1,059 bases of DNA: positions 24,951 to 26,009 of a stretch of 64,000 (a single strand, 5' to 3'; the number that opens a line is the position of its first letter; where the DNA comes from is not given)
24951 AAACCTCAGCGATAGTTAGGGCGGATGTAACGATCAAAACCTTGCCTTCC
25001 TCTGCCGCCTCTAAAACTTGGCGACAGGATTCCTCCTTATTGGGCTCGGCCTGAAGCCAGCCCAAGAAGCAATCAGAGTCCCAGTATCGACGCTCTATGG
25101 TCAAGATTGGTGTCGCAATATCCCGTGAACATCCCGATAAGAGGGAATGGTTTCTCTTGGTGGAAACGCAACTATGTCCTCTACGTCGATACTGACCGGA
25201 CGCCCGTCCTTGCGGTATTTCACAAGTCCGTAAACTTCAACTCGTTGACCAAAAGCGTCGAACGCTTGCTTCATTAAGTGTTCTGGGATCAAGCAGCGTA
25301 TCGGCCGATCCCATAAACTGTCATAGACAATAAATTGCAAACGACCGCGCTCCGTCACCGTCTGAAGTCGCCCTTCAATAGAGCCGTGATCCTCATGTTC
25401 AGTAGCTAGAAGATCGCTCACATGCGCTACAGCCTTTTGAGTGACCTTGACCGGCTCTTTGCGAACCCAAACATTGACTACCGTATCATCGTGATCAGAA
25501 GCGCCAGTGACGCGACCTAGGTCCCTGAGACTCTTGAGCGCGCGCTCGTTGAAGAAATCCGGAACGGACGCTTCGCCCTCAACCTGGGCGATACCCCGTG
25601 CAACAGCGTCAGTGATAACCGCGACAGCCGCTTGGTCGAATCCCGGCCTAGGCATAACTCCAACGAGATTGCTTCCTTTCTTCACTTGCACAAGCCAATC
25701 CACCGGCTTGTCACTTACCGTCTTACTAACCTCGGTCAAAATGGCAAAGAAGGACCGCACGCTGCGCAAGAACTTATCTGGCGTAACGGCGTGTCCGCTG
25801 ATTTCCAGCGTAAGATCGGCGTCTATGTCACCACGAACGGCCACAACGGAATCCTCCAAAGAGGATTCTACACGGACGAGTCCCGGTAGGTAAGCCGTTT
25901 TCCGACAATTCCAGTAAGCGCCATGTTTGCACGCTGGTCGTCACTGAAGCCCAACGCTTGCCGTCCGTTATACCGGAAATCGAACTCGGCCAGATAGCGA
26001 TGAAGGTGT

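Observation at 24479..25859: Candidate undescribed three-gene module: orphan 247-aa protein, PIN nuclease and a 53-aa Lys-rich peptide, all translationally coupled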

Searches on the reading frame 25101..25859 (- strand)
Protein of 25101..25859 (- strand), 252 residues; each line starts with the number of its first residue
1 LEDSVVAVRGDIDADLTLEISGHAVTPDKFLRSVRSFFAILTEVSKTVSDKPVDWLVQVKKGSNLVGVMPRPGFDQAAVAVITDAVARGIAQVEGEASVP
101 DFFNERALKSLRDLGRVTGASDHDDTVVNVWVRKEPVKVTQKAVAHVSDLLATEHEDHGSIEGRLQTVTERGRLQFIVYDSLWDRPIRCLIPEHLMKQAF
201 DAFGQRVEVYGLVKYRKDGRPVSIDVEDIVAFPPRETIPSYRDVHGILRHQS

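Call 3: search_protein_families(library=pfam, proteins=[window:25101-25859:-], max_evalue=1)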
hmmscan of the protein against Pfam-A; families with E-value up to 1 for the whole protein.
window:25101-25859:- (252 aa): 0 families

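Call 4: search_protein_families(library=padloc, proteins=[window:25101-25859:-], max_evalue=1)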
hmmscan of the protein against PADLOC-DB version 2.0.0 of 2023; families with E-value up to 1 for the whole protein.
window:25101-25859:- (252 aa): 1 family
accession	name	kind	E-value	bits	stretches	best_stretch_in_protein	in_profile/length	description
PDLC04885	PDC-S05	-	0.016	13.5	1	121-149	14-42/110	-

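Call 5: search_protein_families(library=ncbifam, proteins=[window:25101-25859:-], max_evalue=1)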
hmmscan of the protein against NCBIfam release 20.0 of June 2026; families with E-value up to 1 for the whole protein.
window:25101-25859:- (252 aa): 0 families

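Call 6: find_homologous_proteins(query=window:25101-25859:-)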
Query window:25101-25859:- (252 aa): 103 proteins with E <= 0.001 among 828 candidates.
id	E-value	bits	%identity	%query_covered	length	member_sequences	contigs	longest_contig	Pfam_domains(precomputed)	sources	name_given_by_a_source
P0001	5.6e-159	545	100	98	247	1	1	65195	-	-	-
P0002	6.2e-102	358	66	98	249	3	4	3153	-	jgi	jgi:hypothetical protein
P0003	1.9e-101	357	66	98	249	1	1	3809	-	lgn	-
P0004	8.1e-101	355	63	99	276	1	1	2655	-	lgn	-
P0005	3.4e-100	353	64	98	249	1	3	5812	-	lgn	-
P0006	7.7e-100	352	64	98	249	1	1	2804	-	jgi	-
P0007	1.4e-98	347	63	98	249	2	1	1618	-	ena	-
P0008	6.3e-98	345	64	98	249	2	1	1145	-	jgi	jgi:hypothetical protein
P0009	5.2e-97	342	63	98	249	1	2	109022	-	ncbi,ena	-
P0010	6.7e-96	339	63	98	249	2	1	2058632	-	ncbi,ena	-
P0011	1.5e-95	338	62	97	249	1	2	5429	-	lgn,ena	-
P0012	1.7e-95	337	61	98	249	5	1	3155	-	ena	-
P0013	2.3e-95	337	61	98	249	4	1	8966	-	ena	-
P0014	2.3e-95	337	63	98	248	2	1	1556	-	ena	-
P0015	1.8e-94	334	61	98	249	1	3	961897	-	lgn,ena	-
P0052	2.1e-79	285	53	97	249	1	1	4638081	-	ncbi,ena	-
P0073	4.1e-64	235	47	96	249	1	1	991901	-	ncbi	-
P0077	3.5e-63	232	46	95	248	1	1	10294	-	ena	-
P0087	5.1e-60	221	46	97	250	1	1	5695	-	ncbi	-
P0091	3.2e-58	215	43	97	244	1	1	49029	-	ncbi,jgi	jgi:hypothetical protein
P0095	1.4e-40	158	37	94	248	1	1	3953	-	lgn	-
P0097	3.1e-39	153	36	95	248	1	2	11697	-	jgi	jgi:hypothetical protein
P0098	1.3e-37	148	36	94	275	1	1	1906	-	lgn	-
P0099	1.5e-36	144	34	96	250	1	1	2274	-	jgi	jgi:hypothetical protein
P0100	6.9e-33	132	33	97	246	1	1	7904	-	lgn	-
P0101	5.2e-30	123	32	97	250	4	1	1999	-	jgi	jgi:hypothetical protein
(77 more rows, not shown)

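Call 11: search_solved_structures(query=A1, max_evalue=10)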
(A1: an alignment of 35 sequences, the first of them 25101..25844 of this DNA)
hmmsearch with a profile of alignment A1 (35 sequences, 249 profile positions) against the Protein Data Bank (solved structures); distinct sequences matched with E-value up to 10: 7.
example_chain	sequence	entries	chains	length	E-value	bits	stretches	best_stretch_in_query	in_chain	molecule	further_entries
4b6c_A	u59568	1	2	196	0.14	14.6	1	188-223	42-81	DNA gyrase subunit B,DNA gyrase subunit B,DNA gyrase subunit B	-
4bae_A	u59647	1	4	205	0.18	14.2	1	188-223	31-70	DNA GYRASE SUBUNIT B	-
8v3b_a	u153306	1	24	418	0.23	13.8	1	19-102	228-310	O43_129_+4 component B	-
6y8o_A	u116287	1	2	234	0.23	13.8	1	188-223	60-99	DNA gyrase subunit B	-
2nwi_A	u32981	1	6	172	0.32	13.4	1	81-140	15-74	Hypothetical protein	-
6zt3_A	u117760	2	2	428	0.4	13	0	188-223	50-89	DNA gyrase subunit B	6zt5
7vpx_D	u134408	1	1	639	0.86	11.9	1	72-141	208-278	Splicing factor 1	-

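Call 14: find_related_loci(query=A2, collection=genome_contigs, flank=6000)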
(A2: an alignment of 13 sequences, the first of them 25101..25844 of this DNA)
Query A2 (247 aa) in genome_contigs; peptide patterns used: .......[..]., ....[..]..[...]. (x = any residue, [..] = any of these).
40 stretches matched a pattern; 19 encode a relative of the query (tblastn E <= 1e-3); 19 distinct loci.
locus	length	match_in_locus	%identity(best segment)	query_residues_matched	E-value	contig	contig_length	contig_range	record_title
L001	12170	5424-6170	63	1-247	2e-103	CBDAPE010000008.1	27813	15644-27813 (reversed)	MAG: Alphaproteobacteria bacterium isolate 460fe2ec-56e0-404b-a524-3616a9fdebbf genome assembly, contig: contig_8, whole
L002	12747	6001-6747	63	1-247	5e-103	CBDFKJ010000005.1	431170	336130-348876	MAG: Alphaproteobacteria bacterium isolate 4e2e0cdd-c8b5-4f6c-a48e-51141fbf2597 genome assembly, contig: contig_5, whole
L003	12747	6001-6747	63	1-247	1e-102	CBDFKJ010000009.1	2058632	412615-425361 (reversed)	MAG: Alphaproteobacteria bacterium isolate 4e2e0cdd-c8b5-4f6c-a48e-51141fbf2597 genome assembly, contig: contig_9, whole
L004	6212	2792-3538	61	1-247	8e-101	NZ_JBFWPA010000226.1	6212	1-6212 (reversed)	MAG: Pseudorhodoplanes sp. isolate CA_2019_TPBF_149 NODE_48775_length_6212_cov_2.959408_TPBF, whole genome shotgun seque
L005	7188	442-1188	55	1-247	7e-93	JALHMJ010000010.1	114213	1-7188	MAG: Hyphomicrobium sp. isolate Bin_30_7 c_000000001076, whole genome shotgun sequence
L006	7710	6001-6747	56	1-247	2e-88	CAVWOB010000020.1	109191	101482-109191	MAG: uncultured Alphaproteobacteria bacterium isolate MFD01223.bin.1.35 genome assembly, contig: contig_4832, whole geno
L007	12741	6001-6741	48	1-244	5e-71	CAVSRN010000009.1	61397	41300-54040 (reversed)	MAG: uncultured Alphaproteobacteria bacterium isolate MFD05684.bin.3.198 genome assembly, contig: contig_108047, whole g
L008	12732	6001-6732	40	1-243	2e-60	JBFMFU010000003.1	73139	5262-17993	MAG: Thermodesulfobacteriota bacterium isolate MAG279 MAG279_3, whole genome shotgun sequence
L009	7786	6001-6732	45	1-243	8e-71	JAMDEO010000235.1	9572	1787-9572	MAG: Actinomycetota bacterium isolate FK_Sedi_B_Bin.10 NODE_30177_length_9572_cov_1.79132, whole genome shotgun sequence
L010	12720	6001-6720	32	8-244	8e-47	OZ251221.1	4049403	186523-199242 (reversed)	MAG: bacterium isolate 32a2cbb7-c6c8-45cd-829d-ddd1ef6a6eb2 genome assembly, chromosome: 1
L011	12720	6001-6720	32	8-244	8e-47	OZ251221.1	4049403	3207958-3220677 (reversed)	MAG: bacterium isolate 32a2cbb7-c6c8-45cd-829d-ddd1ef6a6eb2 genome assembly, chromosome: 1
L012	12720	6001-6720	32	8-244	8e-47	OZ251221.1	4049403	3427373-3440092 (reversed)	MAG: bacterium isolate 32a2cbb7-c6c8-45cd-829d-ddd1ef6a6eb2 genome assembly, chromosome: 1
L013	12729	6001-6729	44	1-246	3e-65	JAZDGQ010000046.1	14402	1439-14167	MAG: Pseudomonadota bacterium isolate MEGAHIT-group-0.273 k141_14105686, whole genome shotgun sequence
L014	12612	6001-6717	33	7-244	2e-39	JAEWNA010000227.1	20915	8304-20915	MAG: Proteobacteria bacterium isolate OH_PDB_150 k127_894259, whole genome shotgun sequence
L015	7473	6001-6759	49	1-244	1e-74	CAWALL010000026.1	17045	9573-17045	MAG: uncultured Alphaproteobacteria bacterium isolate MFD01721.bin.2.7 genome assembly, contig: contig_54434, whole geno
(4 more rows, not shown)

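Call 20: predict_structure(alignment_id=A1)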
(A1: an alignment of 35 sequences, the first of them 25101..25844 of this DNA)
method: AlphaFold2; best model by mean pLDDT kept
length: 247 residues; sequences in the alignment: 35
mean_pLDDT: 88.3   pTM: 0.61
mean pLDDT of the five models: 88.3, 88.3, 86.8, 86.2, 85.9
residues with pLDDT >= 90: 147; 70-90: 85; 50-70: 15; < 50: 0
segments of 3 or more residues with pLDDT < 50: none
pLDDT, mean of each block of 10 residues (from residue 1): 91 95 95 96 85 92 92 92 94 87 96 87 95 91 74 92 78 84 90 93 92 83 89 73 65
secondary structure, 60 per line:
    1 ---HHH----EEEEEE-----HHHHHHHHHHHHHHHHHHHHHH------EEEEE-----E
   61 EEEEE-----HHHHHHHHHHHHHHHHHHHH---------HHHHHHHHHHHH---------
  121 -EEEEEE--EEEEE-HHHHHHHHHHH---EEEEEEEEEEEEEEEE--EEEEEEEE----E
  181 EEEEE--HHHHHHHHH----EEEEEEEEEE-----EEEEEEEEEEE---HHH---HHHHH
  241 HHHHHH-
elements in order: E11-16 H22-43 E50-54 E60-65 H71-90 H100-111 E122-127 E130-134 H136-146 E150-165 E168-175 E180-185 H188-196 E201-210 E216-226 H236-246

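Call 24: fold_search(model_id=the predicted structure, library=pdb)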
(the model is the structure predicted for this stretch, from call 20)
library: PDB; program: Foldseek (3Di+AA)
matches with E <= 10: 1200; with E <= 0.001: 4
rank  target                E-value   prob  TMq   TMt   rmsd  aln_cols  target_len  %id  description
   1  4ycu_B                8.8e-04  1.00  0.24  0.13   8.6       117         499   14  Crystal structure of cladosporin in complex with human lysyl-tRNA synthetase (released 2015-06-10)
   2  5hgq_A                9.4e-04  1.00  0.23  0.13   8.3       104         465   13  Loa loa Lysyl-tRNA synthetase in complex with Cladosporin. (released 2016-10-26)
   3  8txr_A                9.9e-04  1.00  0.25  0.16   7.8       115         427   17  E. coli ExoVII(H238A) (released 2024-01-31)
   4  5hgq_C                9.9e-04  1.00  0.24  0.14   8.0       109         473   15  Loa loa Lysyl-tRNA synthetase in complex with Cladosporin. (released 2016-10-26)
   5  5hgq_B                1.1e-03  1.00  0.23  0.13   7.2        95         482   16  Loa loa Lysyl-tRNA synthetase in complex with Cladosporin. (released 2016-10-26)
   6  5hgq_D                1.3e-03  1.00  0.25  0.14   8.6       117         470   15  Loa loa Lysyl-tRNA synthetase in complex with Cladosporin. (released 2016-10-26)
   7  5zh2_B                1.3e-03  1.00  0.23  0.13   8.5       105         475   17  CRYSTAL STRUCTURE OF PfKRS WITH INHIBITOR CLADO-5 (released 2018-06-27)
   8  8s0v_A                1.3e-03  1.00  0.23  0.13   8.0       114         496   13  Crystal structure of Cryptosporidium parvum - Trypanosoma cruzi mutant lysyl tRNA synthetase in complex with inhibitor (released 2025-03-05)
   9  7r4w                  1.5e-03  1.00  0.24  0.54   6.6        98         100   21  Single stranded DNA binding protein SSB M5 from Fervidobacterium gondwanense (released 2023-08-23)
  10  6agt_C                1.5e-03  1.00  0.22  0.12   8.4       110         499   15  Crystal structure of PfKRS complexed with chromone inhibitor (released 2019-03-13)
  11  5elo_A                1.6e-03  1.00  0.24  0.13   8.1       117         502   13  Crystal Structure of Lysyl-tRNA Synthetase from Cryptosporidium parvum complexed with L-lysine and cladosporin (released 2016-11-16)
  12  7zog_D                1.6e-03  1.00  0.23  0.13   8.2       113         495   13  Crystal structure of Cryptosporidium parvum -Plasmodium falciparum mutant lysyl tRNA synthetase in complex with inhibi (released 2022-09-07)
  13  8s0v_B                1.7e-03  1.00  0.23  0.13   6.1        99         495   13  Crystal structure of Cryptosporidium parvum - Trypanosoma cruzi mutant lysyl tRNA synthetase in complex with inhibitor (released 2025-03-05)
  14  4ycv_B                1.7e-03  1.00  0.22  0.12   8.5       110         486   15  Crystal structure of cladosporin in complex with plasmodium lysyl-tRNA synthetase (released 2015-06-24)
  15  5eln_C                1.8e-03  1.00  0.23  0.13   6.1        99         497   13  Crystal Structure of Lysyl-tRNA Synthetase from Cryptosporidium parvum complexed with L-lysine (released 2016-11-16)
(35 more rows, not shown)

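Call 28: search_dna_similar(query=window:25101-25844:-, collection=plasmids, mode=protein, max_evalue=0.001)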
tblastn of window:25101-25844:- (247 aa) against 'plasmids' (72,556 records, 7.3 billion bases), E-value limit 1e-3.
No match.

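Call 48: find_encoding_contigs(protein=P0010, flank=5000, max_places=3)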
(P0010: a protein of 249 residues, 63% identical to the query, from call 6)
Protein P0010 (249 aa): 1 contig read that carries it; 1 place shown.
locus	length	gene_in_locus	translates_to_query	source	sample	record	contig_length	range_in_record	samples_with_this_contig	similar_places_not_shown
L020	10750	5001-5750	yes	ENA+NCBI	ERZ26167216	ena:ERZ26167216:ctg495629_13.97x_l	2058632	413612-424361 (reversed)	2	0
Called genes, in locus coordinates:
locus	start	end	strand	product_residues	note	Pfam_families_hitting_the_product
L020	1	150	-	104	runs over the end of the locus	PF05521:Phage_HCP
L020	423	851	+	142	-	PF15919:HicB_lk_antitox, PF15970:HicB-like_2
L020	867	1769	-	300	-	PF22555:DAM-like-phage1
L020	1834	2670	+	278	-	PF13358:DDE_3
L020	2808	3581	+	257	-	PF12796:Ank_2, PF13857:Ank_5 (weak), PF13637:Ank_4 (weak), PF00023:Ank, PF12796:Ank_2, PF13637:Ank_4 (weak), PF13857:Ank_5, PF12796:Ank_2, +4 more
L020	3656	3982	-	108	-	-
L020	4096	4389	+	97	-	-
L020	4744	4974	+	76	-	-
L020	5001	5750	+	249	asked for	-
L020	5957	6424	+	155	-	PF13340:DUF4096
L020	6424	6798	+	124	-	PF01609:DDE_Tnp_1, PF13586:DDE_Tnp_1_2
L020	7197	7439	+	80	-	-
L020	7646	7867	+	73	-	-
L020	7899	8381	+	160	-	PF13274:SocA_Panacea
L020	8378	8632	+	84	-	-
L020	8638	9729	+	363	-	PF00589:Phage_integrase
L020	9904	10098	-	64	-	PF00072:Response_reg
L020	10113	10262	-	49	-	PF00072:Response_reg (weak)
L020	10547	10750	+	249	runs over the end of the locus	PF05013:FGase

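Call 49: find_encoding_contigs(protein=P0052, flank=5000, max_places=3)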
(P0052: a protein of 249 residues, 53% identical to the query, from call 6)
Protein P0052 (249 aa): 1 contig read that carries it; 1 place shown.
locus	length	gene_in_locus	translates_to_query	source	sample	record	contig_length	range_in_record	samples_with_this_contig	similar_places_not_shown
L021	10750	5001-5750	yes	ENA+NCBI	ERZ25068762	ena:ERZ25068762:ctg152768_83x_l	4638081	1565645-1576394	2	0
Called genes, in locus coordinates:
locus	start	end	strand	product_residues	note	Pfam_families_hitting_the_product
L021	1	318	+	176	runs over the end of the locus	PF07508:Recombinase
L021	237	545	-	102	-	-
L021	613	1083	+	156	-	-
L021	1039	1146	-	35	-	-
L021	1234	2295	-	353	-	PF13565:HTH_32 (faint), PF13384:HTH_23, PF13518:HTH_28 (weak), PF13551:HTH_29, PF13592:HTH_33, PF13358:DDE_3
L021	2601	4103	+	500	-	PF03235:GmrSD_N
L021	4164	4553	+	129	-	-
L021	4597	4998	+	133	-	PF00872:Transposase_mut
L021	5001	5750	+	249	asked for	-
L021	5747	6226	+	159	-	PF01850:PIN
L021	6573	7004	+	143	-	PF00872:Transposase_mut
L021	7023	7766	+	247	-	PF00872:Transposase_mut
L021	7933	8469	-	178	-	PF05378:Hydant_A_N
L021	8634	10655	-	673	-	PF04879:Molybdop_Fe4S4, PF00384:Molybdopterin, PF01568:Molydop_binding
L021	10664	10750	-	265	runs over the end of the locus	PF03328:HpcH_HpaI (weak)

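Call 50: find_encoding_contigs(protein=P0073, flank=5000, max_places=3)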
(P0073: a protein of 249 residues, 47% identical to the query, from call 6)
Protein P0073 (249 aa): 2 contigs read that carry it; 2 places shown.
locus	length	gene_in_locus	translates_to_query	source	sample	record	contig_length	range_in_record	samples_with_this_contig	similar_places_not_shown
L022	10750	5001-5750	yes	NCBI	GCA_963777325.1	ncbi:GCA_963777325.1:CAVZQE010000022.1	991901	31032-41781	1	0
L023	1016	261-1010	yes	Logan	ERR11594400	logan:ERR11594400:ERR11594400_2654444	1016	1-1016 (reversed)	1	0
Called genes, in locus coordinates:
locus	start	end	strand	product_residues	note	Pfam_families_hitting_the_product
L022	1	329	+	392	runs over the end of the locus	PF00155:Aminotran_1_2, PF01041:DegT_DnrJ_EryC1 (weak), PF01053:Cys_Met_Meta_PP (weak)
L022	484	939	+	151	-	PF09917:DUF2147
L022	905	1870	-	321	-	PF01370:Epimerase (faint)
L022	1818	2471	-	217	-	PF02798:GST_N, PF13417:GST_N_3 (weak), PF13409:GST_N_2, PF00043:GST_C (weak), PF13410:GST_C_2 (weak)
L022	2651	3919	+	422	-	PF00657:Lipase_GDSL, PF13472:Lipase_GDSL_2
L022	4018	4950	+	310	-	PF12760:Zn_ribbon_IS1595, PF12762:DDE_Tnp_IS1595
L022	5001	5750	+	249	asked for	-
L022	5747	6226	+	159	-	PF01850:PIN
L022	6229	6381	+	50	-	-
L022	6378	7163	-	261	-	PF01555:N6_N4_Mtase, PF04471:Mrr_cat, PF22722:NA-iREase1 (weak)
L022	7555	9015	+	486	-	-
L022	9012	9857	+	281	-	PF01695:IstB_IS21, PF00308:Bac_DnaA (weak)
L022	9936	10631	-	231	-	PF01555:N6_N4_Mtase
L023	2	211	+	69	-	?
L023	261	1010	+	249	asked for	-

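Call 58: search_protein_representatives(alignment_id=A1)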
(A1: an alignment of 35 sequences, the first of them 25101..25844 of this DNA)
Query: 35 sequences, 249 profile positions. Proteins with E-value up to 0.001 (for the whole library): 3360; up to 1e-10: 1863; up to 1e-30: 345. The best 150 are listed.
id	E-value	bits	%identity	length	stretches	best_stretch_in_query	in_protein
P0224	2.5e-94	331.5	-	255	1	1-248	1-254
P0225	3.4e-90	317.9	-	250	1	1-248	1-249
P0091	7.9e-89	313.5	-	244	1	1-247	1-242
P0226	2.6e-87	308.5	-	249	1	1-248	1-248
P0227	2.8e-85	301.8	-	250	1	1-247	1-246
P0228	3.2e-85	301.7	-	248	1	1-246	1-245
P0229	1.8e-81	289.4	-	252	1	2-248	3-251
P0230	4.5e-79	281.5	-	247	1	1-247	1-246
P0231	9.3e-79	280.5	-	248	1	1-247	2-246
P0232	9.0e-77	274.0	-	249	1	1-246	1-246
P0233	2.9e-75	269.1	-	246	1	1-247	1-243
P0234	1.1e-74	267.2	-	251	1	2-247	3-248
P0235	3.5e-74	265.5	-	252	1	1-248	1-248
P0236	2.0e-73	263.0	-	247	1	1-245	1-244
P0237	6.5e-73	261.4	-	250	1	1-247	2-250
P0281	6.9e-57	208.8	-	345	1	4-247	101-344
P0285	1.6e-56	207.7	-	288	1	9-245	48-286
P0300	5.8e-55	202.6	-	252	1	9-246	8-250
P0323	3.9e-52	193.3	-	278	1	11-247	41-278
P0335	8.8e-51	188.9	-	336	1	11-247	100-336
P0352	8.7e-49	182.3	-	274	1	9-247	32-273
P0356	3.2e-48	180.5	-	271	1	11-247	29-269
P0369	1.3e-46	175.2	-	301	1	96-246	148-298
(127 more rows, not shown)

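Call 59: find_encoding_contigs(protein=P0097, flank=4000, max_places=2)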
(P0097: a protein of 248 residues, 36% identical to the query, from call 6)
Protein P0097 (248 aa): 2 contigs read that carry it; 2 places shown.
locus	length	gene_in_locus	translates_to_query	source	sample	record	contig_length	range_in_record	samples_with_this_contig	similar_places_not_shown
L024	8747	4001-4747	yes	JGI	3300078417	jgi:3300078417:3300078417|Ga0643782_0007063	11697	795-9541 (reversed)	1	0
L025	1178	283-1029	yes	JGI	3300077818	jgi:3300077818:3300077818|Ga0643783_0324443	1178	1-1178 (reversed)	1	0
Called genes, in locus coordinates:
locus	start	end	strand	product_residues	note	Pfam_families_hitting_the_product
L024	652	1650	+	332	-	PF04796:RepA_C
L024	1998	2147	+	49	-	-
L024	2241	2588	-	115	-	-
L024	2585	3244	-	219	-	PF01656:CbiA, PF07015:VirC1, PF09140:MipZ (weak), PF10609:ParA, PF13614:AAA_31 (weak)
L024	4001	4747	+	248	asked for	-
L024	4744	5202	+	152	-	PF01850:PIN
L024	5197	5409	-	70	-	PF00239:Resolvase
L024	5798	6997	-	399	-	PF07690:MFS_1 (weak)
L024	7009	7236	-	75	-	-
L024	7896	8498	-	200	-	PF08808:RES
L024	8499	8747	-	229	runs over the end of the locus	-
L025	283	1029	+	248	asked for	-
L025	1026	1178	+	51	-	?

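Call 60: find_encoding_contigs(protein=P0100, flank=4000, max_places=2)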
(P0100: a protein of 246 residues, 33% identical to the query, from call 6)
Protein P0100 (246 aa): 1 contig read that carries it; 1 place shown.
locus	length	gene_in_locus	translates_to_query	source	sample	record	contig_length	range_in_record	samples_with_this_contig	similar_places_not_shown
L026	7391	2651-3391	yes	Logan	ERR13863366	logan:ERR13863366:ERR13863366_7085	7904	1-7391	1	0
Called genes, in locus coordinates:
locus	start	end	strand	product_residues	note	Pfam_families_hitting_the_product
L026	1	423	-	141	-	?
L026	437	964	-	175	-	PF13936:HTH_38, PF13384:HTH_23 (weak)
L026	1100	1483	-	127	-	-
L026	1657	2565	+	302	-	PF12760:Zn_ribbon_IS1595, PF12762:DDE_Tnp_IS1595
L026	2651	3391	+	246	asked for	-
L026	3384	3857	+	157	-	PF01850:PIN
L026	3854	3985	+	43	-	-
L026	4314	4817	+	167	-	PF19821:Phage_capsid_2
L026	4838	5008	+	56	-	PF07486:Hydrolase_2 (weak)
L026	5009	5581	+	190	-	PF11351:GTA_holin_3TM (weak), PF02632:BioY (faint)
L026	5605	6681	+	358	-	PF09982:LpxR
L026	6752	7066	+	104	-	PF01381:HTH_3, PF12844:HTH_19 (weak), PF13560:HTH_31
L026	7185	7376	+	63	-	PF04325:DUF465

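Call 61: find_encoding_contigs(protein=P0300, flank=4000, max_places=2)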
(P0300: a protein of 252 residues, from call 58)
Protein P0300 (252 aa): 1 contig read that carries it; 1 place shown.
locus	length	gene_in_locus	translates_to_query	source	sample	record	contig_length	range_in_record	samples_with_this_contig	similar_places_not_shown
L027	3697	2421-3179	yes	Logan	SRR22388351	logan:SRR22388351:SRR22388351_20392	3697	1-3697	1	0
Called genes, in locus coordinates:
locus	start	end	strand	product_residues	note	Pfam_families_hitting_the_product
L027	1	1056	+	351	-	?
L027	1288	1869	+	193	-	PF13274:SocA_Panacea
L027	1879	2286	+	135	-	-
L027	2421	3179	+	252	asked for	-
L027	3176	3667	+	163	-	PF01850:PIN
